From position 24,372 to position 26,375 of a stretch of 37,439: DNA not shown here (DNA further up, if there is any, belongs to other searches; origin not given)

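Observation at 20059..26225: HAO-family octahaem cytochrome encoded as the first gene of a napD-A-B-G-H nitrate reductase operon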

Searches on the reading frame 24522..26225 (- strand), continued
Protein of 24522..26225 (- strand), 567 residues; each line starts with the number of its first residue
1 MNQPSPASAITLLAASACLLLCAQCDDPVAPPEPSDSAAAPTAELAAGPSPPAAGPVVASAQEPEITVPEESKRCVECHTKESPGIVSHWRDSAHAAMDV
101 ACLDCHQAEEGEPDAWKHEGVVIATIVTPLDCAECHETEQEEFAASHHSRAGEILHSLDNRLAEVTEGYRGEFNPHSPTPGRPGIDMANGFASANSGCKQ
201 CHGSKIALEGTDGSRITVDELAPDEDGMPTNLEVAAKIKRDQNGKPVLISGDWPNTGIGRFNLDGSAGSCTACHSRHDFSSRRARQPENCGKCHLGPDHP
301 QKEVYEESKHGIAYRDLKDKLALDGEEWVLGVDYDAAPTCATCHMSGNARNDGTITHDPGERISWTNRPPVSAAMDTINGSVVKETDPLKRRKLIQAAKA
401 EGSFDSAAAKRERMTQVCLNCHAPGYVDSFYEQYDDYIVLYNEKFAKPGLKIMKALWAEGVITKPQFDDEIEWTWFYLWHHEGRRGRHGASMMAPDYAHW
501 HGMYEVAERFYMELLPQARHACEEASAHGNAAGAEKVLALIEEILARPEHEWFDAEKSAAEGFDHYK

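Call 11: find_homologous_proteins(query=window:24522-26225:-, max_evalue=0.00001)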
Query window:24522-26225:- (567 aa): 7896 proteins with E <= 0.00001 among 8000 candidates; the best 120 are listed.
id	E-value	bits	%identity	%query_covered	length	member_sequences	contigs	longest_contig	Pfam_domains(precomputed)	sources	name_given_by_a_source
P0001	0.0e+0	1189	89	99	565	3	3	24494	PF09699.16,PF14537.12,PF13435.12,PF13447.12,PF14522.12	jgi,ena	-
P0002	3.0e-247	840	69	91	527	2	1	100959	PF09699.16,PF14537.12,PF13435.12,PF13447.12,PF14522.12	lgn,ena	-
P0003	4.4e-245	833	68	90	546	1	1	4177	PF09699.16,PF14537.12,PF13435.12,PF13447.12,PF14522.12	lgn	-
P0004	2.3e-243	827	68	89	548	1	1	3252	PF13435.12,PF13447.12,PF14522.12,PF22113.2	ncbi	-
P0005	1.0e-240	819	69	88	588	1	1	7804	PF09699.16,PF14537.12,PF13435.12,PF13447.12,PF14522.12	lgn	-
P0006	2.0e-240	818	69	88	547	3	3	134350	PF13435.12,PF13447.12,PF14522.12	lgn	-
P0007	1.5e-239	815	69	85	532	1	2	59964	PF09699.16,PF14537.12,PF13435.12,PF13447.12,PF14522.12,PF22113.2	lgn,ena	-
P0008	2.2e-239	814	66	90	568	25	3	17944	PF09699.16,PF13435.12,PF13447.12,PF14522.12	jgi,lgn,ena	jgi:hypothetical protein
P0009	6.4e-239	813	69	87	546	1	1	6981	PF14537.12,PF13435.12,PF13447.12,PF14522.12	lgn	-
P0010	1.1e-238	812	67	89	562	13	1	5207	PF14537.12,PF13435.12,PF13447.12,PF14522.12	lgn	-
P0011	2.4e-238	811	69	87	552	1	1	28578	PF14537.12,PF13435.12,PF13447.12,PF14522.12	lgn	-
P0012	2.4e-238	811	69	87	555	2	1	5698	PF09699.16,PF14537.12,PF13435.12,PF13447.12,PF14522.12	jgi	-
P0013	2.4e-238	811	69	88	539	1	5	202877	PF14537.12,PF13435.12,PF13447.12,PF14522.12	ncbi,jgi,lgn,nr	ncbi:MAG: multiheme c-type cytochrome [Planctomycetota bacterium]|jgi:hypothetical protein|nr:multih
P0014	1.6e-237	808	68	87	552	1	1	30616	PF14537.12,PF13435.12,PF13447.12,PF14522.12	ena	-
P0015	4.4e-237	807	69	87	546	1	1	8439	PF14537.12,PF13435.12,PF13447.12,PF14522.12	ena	-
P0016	5.2e-237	806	69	87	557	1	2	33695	PF14537.12,PF13435.12,PF13447.12,PF14522.12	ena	-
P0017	2.1e-236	804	68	87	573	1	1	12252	PF13435.12,PF13447.12,PF14522.12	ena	-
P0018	4.4e-236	803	69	87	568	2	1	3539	PF13435.12,PF13447.12,PF14522.12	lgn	-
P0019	8.6e-236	802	67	87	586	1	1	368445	PF13435.12,PF13447.12,PF14522.12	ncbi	ncbi:MAG: multiheme c-type cytochrome [Pirellulaceae bacterium]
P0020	1.2e-235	802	67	87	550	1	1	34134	PF13435.12,PF13447.12,PF14522.12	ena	-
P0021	8.1e-235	799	66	90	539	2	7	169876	PF14537.12,PF13435.12,PF13447.12,PF14522.12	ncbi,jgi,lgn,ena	-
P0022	7.8e-234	796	67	87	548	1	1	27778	PF13435.12,PF13447.12,PF14522.12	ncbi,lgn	-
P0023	1.4e-233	795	68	88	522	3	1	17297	PF13435.12,PF13447.12,PF14522.12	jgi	jgi:hypothetical protein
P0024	1.8e-233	795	67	87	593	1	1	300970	PF09699.16,PF13435.12,PF13447.12,PF14522.12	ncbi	ncbi:MAG: multiheme c-type cytochrome [Planctomycetaceae bacterium]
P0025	1.9e-233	795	66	88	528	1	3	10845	PF09699.16,PF13435.12,PF13447.12,PF14522.12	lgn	-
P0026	2.7e-233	794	67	87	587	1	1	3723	PF13435.12,PF13447.12,PF14522.12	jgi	jgi:hypothetical protein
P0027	3.0e-233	794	67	87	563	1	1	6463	PF14537.12,PF13435.12,PF13447.12,PF14522.12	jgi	jgi:hypothetical protein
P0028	3.0e-233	794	68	88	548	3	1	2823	PF13435.12,PF13447.12,PF14522.12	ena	-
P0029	4.0e-233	793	67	87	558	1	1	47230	PF09699.16,PF14537.12,PF13435.12,PF13447.12,PF14522.12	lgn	-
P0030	5.5e-233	793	67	87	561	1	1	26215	PF13435.12,PF13447.12,PF14522.12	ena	-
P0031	6.8e-233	793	67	87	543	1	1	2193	PF14537.12,PF13435.12,PF13447.12,PF14522.12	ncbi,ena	-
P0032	8.9e-233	792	67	87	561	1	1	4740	PF13435.12,PF13447.12,PF14522.12,PF22113.2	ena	-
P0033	8.9e-233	792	69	87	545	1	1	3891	PF13435.12,PF13447.12,PF14522.12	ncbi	-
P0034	1.0e-232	792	67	87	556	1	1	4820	PF14537.12,PF13435.12,PF13447.12,PF14522.12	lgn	-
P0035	1.0e-232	792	66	87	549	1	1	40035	PF13435.12,PF13447.12,PF14522.12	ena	-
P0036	1.3e-232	792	67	87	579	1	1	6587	PF13435.12,PF13447.12,PF14522.12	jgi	jgi:hypothetical protein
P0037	1.3e-232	792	67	88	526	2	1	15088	PF13435.12,PF13447.12,PF14522.12,PF22113.2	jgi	jgi:hypothetical protein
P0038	1.4e-232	792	68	87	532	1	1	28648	PF13435.12,PF13447.12,PF14522.12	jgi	-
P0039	2.2e-232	791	67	87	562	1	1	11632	PF14537.12,PF13435.12,PF13447.12,PF14522.12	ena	-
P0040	3.1e-232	790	67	87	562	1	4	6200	PF14537.12,PF13435.12,PF13447.12,PF14522.12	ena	-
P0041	4.8e-232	790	68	87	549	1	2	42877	PF13435.12,PF13447.12,PF14522.12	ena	-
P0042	5.1e-232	790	66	89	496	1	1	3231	PF13435.12,PF13447.12,PF14522.12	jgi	jgi:hypothetical protein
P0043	5.4e-232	790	67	87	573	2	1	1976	PF13435.12,PF13447.12,PF14522.12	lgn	-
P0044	6.8e-232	789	67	87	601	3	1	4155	PF13435.12,PF13447.12,PF14522.12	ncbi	-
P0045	7.4e-232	789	68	87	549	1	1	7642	PF13435.12,PF13447.12,PF14522.12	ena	-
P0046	7.5e-232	789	67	87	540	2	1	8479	PF13435.12,PF13447.12,PF14522.12,PF22113.2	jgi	-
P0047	8.1e-232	789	68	87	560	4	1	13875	PF13435.12,PF13447.12,PF14522.12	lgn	-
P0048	1.2e-231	789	67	86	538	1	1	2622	PF13435.12,PF13447.12,PF14522.12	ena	-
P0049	1.4e-231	788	66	89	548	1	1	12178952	PF13435.12,PF13447.12,PF14522.12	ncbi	-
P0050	1.6e-231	788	66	88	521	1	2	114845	PF13435.12,PF13447.12,PF14522.12,PF22113.2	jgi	-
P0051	1.6e-231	788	66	87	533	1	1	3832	PF13435.12,PF13447.12,PF14522.12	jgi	jgi:hypothetical protein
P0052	1.7e-231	788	67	89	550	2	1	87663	PF13435.12,PF13447.12,PF14522.12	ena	-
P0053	1.8e-231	788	67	87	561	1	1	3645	PF14537.12,PF13435.12,PF13447.12,PF14522.12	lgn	-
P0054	2.1e-231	788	67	87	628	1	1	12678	PF13435.12,PF13447.12,PF14522.12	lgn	-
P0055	2.5e-231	787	68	87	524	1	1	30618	PF13435.12,PF13447.12,PF14522.12,PF22113.2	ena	-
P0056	3.0e-231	787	66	86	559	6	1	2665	PF13435.12,PF13447.12,PF14522.12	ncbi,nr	ncbi:MAG: hypothetical protein KDB23_25690, partial [Planctomycetales bacterium]|nr:hypothetical pro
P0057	3.1e-231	787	66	89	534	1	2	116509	PF13435.12,PF13447.12,PF14522.12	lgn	-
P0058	3.2e-231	787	66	87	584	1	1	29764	PF14537.12,PF13435.12,PF13447.12,PF14522.12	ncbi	-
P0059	4.0e-231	787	67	87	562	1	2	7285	PF14537.12,PF13435.12,PF13447.12,PF14522.12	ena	-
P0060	4.2e-231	787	67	86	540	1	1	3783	PF09699.16,PF13435.12,PF13447.12,PF14522.12,PF22113.2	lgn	-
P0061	4.9e-231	787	66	87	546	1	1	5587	PF13435.12,PF13447.12,PF14522.12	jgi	-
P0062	5.3e-231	786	65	89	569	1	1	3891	PF09699.16,PF13435.12,PF13447.12,PF14522.12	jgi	jgi:hydroxylamine dehydrogenase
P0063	5.8e-231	786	67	87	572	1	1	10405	PF14537.12,PF13435.12,PF13447.12,PF14522.12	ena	-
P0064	5.9e-231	786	66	87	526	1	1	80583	PF14537.12,PF13435.12,PF13447.12,PF14522.12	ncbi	-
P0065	6.2e-231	786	67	87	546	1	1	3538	PF13435.12,PF13447.12,PF14522.12,PF22113.2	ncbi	-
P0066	6.4e-231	786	66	88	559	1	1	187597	PF13435.12,PF13447.12,PF14522.12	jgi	-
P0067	8.6e-231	786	67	87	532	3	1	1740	PF14537.12,PF13435.12,PF13447.12,PF14522.12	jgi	jgi:hypothetical protein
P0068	9.0e-231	786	68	86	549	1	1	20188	PF13435.12,PF13447.12,PF14522.12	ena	-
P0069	9.4e-231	786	65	87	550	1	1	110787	PF13435.12,PF13447.12,PF14522.12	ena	-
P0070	1.3e-230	785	67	87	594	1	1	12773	PF13435.12,PF13447.12,PF14522.12,PF22113.2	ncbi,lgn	-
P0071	1.4e-230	785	65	88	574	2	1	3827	PF14537.12,PF13435.12,PF13447.12,PF14522.12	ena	-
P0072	1.7e-230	785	67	88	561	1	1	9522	PF13435.12,PF13447.12,PF14522.12,PF22113.2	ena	-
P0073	2.1e-230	784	65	89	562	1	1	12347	PF13435.12,PF13447.12,PF14522.12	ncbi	-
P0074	2.2e-230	784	67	87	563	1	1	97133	PF13435.12,PF13447.12,PF14522.12,PF22113.2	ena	-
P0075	3.2e-230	784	66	86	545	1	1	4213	PF14537.12,PF13435.12,PF13447.12,PF14522.12,PF22113.2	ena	-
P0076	3.3e-230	784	67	87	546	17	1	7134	PF09699.16,PF14537.12,PF13435.12,PF13447.12,PF14522.12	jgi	jgi:hypothetical protein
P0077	3.8e-230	784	66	88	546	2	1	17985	PF14537.12,PF13435.12,PF13447.12,PF14522.12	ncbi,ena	-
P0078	4.5e-230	783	67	87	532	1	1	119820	PF13435.12,PF13447.12,PF14522.12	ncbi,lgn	-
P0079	5.2e-230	783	66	87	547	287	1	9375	PF14537.12,PF13435.12,PF13447.12,PF14522.12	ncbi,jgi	-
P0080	5.8e-230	783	66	87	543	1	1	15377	PF13435.12,PF13447.12,PF14522.12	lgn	-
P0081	6.4e-230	783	65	87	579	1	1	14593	PF14537.12,PF13435.12,PF13447.12,PF14522.12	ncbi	-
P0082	7.0e-230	783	67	86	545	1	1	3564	PF13435.12,PF13447.12,PF14522.12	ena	-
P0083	7.3e-230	783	66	87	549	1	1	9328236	PF14537.12,PF13435.12,PF13447.12,PF14522.12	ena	-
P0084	7.9e-230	783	65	89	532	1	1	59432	PF14537.12,PF13435.12,PF13447.12,PF14522.12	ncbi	-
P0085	8.5e-230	782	67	88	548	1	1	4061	PF13435.12,PF13447.12,PF14522.12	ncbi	ncbi:MAG: multiheme c-type cytochrome [Acidobacteriota bacterium]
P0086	9.5e-230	782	66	87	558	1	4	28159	PF09699.16,PF14537.12,PF13435.12,PF13447.12,PF14522.12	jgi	jgi:hydroxylamine dehydrogenase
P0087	9.7e-230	782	66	87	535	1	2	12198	PF09699.16,PF13435.12,PF13447.12,PF14522.12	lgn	-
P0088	1.1e-229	782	66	89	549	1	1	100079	PF14537.12,PF13435.12,PF13447.12,PF14522.12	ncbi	-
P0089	1.2e-229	782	68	87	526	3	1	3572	PF09699.16,PF13435.12,PF13447.12,PF14522.12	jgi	jgi:hydroxylamine dehydrogenase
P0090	1.2e-229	782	67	87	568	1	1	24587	PF09699.16,PF13435.12,PF13447.12,PF14522.12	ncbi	-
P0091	1.5e-229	782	65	87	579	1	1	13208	PF14537.12,PF13435.12,PF13447.12,PF14522.12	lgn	-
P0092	2.0e-229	781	66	86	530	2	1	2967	PF13435.12,PF13447.12,PF14522.12,PF22113.2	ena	-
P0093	2.1e-229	781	67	87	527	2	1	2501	PF09699.16,PF13435.12,PF13447.12,PF14522.12,PF22113.2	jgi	jgi:hypothetical protein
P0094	3.4e-229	780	65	87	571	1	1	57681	PF13435.12,PF13447.12,PF14522.12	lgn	-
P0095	3.5e-229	780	67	87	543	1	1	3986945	PF14537.12,PF13435.12,PF13447.12,PF14522.12,PF22113.2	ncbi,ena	-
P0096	3.6e-229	780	66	88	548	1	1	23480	PF13435.12,PF13447.12,PF14522.12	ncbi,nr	ncbi:MAG: hydroxylamine oxidoreductase [bacterium]|nr:hydroxylamine oxidoreductase [bacterium]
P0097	3.6e-229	780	66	87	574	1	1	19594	PF14537.12,PF13435.12,PF13447.12,PF14522.12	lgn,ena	-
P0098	3.6e-229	780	66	87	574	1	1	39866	PF14537.12,PF13435.12,PF13447.12,PF14522.12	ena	-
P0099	3.6e-229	780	66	88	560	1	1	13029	PF13435.12,PF13447.12,PF14522.12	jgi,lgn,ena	-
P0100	3.7e-229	780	66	87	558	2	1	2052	PF09699.16,PF13435.12,PF13447.12,PF14522.12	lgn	-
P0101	3.8e-229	780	67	86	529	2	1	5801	PF13435.12,PF13447.12,PF14522.12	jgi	-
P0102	4.2e-229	780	66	87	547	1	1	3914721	PF09699.16,PF14537.12,PF13435.12,PF13447.12,PF14522.12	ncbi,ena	-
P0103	4.3e-229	780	66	87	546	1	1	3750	PF14537.12,PF13435.12,PF13447.12,PF14522.12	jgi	-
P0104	5.1e-229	780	66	87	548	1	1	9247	PF13435.12,PF13447.12,PF14522.12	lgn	-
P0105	5.3e-229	780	66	88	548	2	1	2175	PF14537.12,PF13435.12,PF15161.12,PF13447.12,PF14522.12,PF22113.2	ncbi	ncbi:MAG: multiheme c-type cytochrome [Acidobacteriota bacterium]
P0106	5.4e-229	780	67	88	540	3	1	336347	PF13435.12,PF13447.12,PF14522.12,PF22113.2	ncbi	ncbi:MAG: multiheme c-type cytochrome [bacterium]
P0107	5.8e-229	780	68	87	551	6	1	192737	PF13435.12,PF13447.12,PF14522.12,PF22113.2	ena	-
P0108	6.4e-229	780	65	89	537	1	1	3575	PF09699.16,PF14537.12,PF13435.12,PF13447.12,PF14522.12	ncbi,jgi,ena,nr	ncbi:MAG TPA: multiheme c-type cytochrome [Thermoguttaceae bacterium]|nr:multiheme c-type cytochrome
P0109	8.4e-229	779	66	87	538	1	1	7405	PF13435.12,PF13447.12,PF14522.12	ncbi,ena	-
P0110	9.4e-229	779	66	87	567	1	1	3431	PF14537.12,PF13435.12,PF13447.12,PF14522.12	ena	-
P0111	1.0e-228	779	68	87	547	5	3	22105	PF14537.12,PF13435.12,PF13447.12,PF14522.12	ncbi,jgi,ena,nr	ncbi:MAG: hydroxylamine oxidoreductase [marine benthic group bacterium]|jgi:ssDNA-binding Zn-finger/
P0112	1.1e-228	779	68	87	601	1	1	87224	PF14537.12,PF13435.12,PF13447.12,PF14522.12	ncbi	-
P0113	1.1e-228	779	66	86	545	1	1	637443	PF13435.12,PF13447.12,PF14522.12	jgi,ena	-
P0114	1.1e-228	779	66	87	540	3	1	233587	PF13435.12,PF13447.12,PF14522.12,PF22113.2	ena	-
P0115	1.1e-228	779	65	88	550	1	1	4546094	PF13435.12,PF13447.12,PF14522.12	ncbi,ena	-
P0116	1.4e-228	778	67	87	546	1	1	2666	PF09699.16,PF14537.12,PF13435.12,PF13447.12,PF14522.12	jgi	-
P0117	1.4e-228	778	66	87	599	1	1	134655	PF13435.12,PF13447.12,PF14522.12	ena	-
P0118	1.4e-228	778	68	87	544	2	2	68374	PF09699.16,PF13435.12,PF13447.12,PF14522.12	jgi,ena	-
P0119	1.4e-228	778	66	86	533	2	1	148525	PF14537.12,PF13435.12,PF13447.12,PF14522.12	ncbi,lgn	-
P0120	1.5e-228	778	66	86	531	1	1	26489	PF13435.12,PF13447.12,PF14522.12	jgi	-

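Call 12: find_encoding_contigs(protein=window:24522-26225:-, flank=10000, max_places=4)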
Protein window:24522-26225:- (567 aa): no gene with exactly this product is on record in the collection.

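Call 13: find_encoding_contigs(protein=P0001, flank=10000, max_places=4)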
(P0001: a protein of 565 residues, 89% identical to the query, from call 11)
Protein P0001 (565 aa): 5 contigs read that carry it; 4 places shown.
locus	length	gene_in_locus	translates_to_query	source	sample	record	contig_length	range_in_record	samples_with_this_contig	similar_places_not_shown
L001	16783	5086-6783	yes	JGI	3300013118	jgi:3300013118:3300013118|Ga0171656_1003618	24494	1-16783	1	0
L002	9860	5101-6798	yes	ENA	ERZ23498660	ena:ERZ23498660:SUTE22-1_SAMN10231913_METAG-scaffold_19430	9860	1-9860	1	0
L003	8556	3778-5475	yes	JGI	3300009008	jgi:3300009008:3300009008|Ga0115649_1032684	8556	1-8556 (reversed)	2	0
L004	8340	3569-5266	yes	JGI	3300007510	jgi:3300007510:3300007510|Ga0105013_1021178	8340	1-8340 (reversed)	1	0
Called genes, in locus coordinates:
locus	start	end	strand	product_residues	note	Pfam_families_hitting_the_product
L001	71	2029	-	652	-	PF03169:OPT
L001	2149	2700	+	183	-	-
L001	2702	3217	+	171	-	-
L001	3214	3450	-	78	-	PF09360:zf-CDGSH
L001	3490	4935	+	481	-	PF00884:Sulfatase, PF01663:Phosphodiest (faint), PF16347:SGSH_C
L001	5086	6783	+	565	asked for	PF09699:Paired_CXXCH_1 (faint), PF13435:Cytochrome_C554 (faint), PF14537:Cytochrom_c3_2 (faint), PF14522:Cytochrome_C7 (weak), PF13447:Multi-haem_cyto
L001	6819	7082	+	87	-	PF03927:NapD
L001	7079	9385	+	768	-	PF04879:Molybdop_Fe4S4, PF00384:Molybdopterin, PF01568:Molydop_binding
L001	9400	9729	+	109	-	-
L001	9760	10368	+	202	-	PF25160:LdpA_Fe-S-bd (faint), PF13237:Fer4_10 (faint), PF00037:Fer4 (weak), PF12798:Fer4_3 (faint), PF12838:Fer4_7, PF13187:Fer4_9 (weak), PF14697:Fer4_21, PF12797:Fer4_2 (weak), +3 more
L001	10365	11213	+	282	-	PF12801:Fer4_5, PF12838:Fer4_7 (faint)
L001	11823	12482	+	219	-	-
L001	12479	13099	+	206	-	-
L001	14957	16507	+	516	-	PF02369:Big_1 (faint), PF13620:CarboxypepD_reg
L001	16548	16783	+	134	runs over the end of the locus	PF13620:CarboxypepD_reg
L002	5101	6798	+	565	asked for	PF09699:Paired_CXXCH_1 (faint), PF13435:Cytochrome_C554 (faint), PF14537:Cytochrom_c3_2 (faint), PF14522:Cytochrome_C7 (weak), PF13447:Multi-haem_cyto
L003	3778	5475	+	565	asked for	PF09699:Paired_CXXCH_1 (faint), PF13435:Cytochrome_C554 (faint), PF14537:Cytochrom_c3_2 (faint), PF14522:Cytochrome_C7 (weak), PF13447:Multi-haem_cyto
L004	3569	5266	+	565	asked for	PF09699:Paired_CXXCH_1 (faint), PF13435:Cytochrome_C554 (faint), PF14537:Cytochrom_c3_2 (faint), PF14522:Cytochrome_C7 (weak), PF13447:Multi-haem_cyto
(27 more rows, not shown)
